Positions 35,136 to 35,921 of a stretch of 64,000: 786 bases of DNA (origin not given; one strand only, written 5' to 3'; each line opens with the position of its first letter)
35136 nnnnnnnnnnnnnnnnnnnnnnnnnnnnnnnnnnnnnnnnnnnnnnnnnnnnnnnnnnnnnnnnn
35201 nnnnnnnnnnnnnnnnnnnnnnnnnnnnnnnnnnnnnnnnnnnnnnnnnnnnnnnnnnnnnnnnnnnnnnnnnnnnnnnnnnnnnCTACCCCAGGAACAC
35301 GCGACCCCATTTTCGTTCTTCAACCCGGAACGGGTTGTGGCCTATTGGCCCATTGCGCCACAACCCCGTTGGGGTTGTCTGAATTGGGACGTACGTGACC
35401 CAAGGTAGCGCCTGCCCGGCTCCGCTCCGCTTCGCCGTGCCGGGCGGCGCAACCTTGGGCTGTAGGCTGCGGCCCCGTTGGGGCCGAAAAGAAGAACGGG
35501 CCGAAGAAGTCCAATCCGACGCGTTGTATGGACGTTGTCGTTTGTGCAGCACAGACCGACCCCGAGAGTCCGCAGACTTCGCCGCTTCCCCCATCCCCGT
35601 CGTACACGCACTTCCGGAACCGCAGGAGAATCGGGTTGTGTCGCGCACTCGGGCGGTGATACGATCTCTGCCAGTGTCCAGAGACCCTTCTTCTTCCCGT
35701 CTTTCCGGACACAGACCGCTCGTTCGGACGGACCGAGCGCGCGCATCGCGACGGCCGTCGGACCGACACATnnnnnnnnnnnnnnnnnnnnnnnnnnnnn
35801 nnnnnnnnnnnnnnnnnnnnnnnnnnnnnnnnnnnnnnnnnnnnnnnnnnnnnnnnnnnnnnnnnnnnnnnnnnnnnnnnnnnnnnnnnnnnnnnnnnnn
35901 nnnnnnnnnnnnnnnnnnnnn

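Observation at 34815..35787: About 970-bp non-coding, hairpin-dense region upstream of the DegT-led operon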

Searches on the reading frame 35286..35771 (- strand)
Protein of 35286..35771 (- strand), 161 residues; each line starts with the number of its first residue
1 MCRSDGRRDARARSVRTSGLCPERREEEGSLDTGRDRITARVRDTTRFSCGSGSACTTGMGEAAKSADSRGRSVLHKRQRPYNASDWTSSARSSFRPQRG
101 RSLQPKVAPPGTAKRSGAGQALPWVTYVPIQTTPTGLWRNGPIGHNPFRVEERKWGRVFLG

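Call 12: search_protein_families(library=pfam, proteins=[window:35286-35771:-])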
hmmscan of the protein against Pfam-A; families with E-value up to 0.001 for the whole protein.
window:35286-35771:- (161 aa): 0 families

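Call 62: search_protein_families(library=pfam, proteins=[window:35286-35771:-, window:35320-35769:-, window:35342-35746:-], max_evalue=1)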
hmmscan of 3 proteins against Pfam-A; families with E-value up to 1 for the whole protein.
window:35286-35771:- (161 aa): 0 families

window:35320-35769:- (149 aa): 1 family
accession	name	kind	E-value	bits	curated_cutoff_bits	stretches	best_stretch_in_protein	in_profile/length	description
PF15270.11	ACI44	-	0.14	12.8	27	1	50-88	2-38/65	Metallo-carboxypeptidase inhibitor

window:35342-35746:- (134 aa): 0 families
